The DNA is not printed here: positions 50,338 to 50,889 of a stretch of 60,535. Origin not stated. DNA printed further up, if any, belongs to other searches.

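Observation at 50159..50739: Phage-encoded HigB/HigA-like toxin-antitoxin module in the right arm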

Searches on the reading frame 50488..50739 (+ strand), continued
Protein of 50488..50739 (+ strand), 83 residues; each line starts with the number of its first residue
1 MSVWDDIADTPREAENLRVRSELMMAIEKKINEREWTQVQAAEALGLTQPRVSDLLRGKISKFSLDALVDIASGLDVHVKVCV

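Call 98: fold_search(model_id=the predicted structure, library=pdb)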
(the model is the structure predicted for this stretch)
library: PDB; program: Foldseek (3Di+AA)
matches with E <= 10: 509; with E <= 0.001: 1
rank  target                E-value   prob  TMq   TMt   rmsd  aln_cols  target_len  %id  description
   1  2a6c_A                2.7e-04  1.00  0.77  0.83   1.0        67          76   42  CRYSTAL STRUCTURE OF A PUTATIVE TRANSCRIPTIONAL REGULATOR (NE_1354) FROM NITROSOMONAS EUROPAEA AT 1.90 A RESOLUTION (released 2005-07-12)
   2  2o38_B                1.6e-03  1.00  0.80  0.74   1.5        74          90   31  Putative XRE Family Transcriptional Regulator (released 2007-01-02)
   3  2o38_A                2.4e-03  1.00  0.78  0.73   1.2        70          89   31  Putative XRE Family Transcriptional Regulator (released 2007-01-02)
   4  4pu7_A                2.7e-02  1.00  0.62  0.71   4.3        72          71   18  Shewanella oneidensis Toxin Antitoxin System Antitoxin Protein HipB Resolution 1.85 (released 2014-08-06)
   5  2wiu_B                2.9e-02  1.00  0.62  0.71   1.9        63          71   21  Mercury-modified bacterial persistence regulator hipBA (released 2009-07-28)
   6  8ezt_C                3.0e-02  1.00  0.61  0.71   2.1        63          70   19  Crystal structure of HipB(Lp) from Legionella pneumophila (released 2023-09-27)
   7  8ezt_B                3.2e-02  1.00  0.62  0.70   2.2        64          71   19  Crystal structure of HipB(Lp) from Legionella pneumophila (released 2023-09-27)
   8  4pu7_B                3.4e-02  1.00  0.62  0.77   1.9        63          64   19  Shewanella oneidensis Toxin Antitoxin System Antitoxin Protein HipB Resolution 1.85 (released 2014-08-06)
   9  4z5h_A                3.4e-02  1.00  0.60  0.67   2.1        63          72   21  HipB(S29A)-O2 20mer complex (released 2016-07-06)
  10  2b5a_C                3.4e-02  1.00  0.55  0.59   2.8        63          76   21  C.BclI, Control Element of the BclI Restriction-Modification System (released 2006-01-03)
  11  4fbi_A                3.6e-02  1.00  0.57  0.61   2.2        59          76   25  Crystal Structure of an R46A mutant of the Restriction-Modification Controller Protein C.Esp1396I (Trigonal Form) (released 2013-04-10)
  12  3vk0_A                3.6e-02  1.00  0.57  0.53   2.2        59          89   25  Crystal Structure of hypothetical transcription factor NHTF from Neisseria (released 2012-03-14)
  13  2b5a_A                3.6e-02  1.00  0.56  0.59   2.7        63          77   21  C.BclI, Control Element of the BclI Restriction-Modification System (released 2006-01-03)
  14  4pu3_C                4.2e-02  1.00  0.63  0.72   1.8        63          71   19  Shewanella oneidensis MR-1 Toxin Antitoxin System HipA, HipB and its operator DNA complex (space group P212121) (released 2014-08-06)
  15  5k98_B                4.4e-02  1.00  0.60  0.68   2.1        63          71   21  Structure of HipA-HipB-O2-O3 complex (released 2016-06-22)
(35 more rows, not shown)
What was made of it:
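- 50488..50739 (+): Antitoxin gene (MAB_1763; prophiGD11-1 gene 59): 83 aa, HTH_37/XRE DNA-binding protein with a conserved N-terminal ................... segment. Foldseek hits 2a6c, 2o38, HipB and HigA2 (call 98).
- On HigA-type HTH_37/XRE antitoxins (PF13744): Foldseek hits 2a6c (TMq 0.77, 42% identity), 2o38, HipB and M. tuberculosis HigA2 (call 98).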
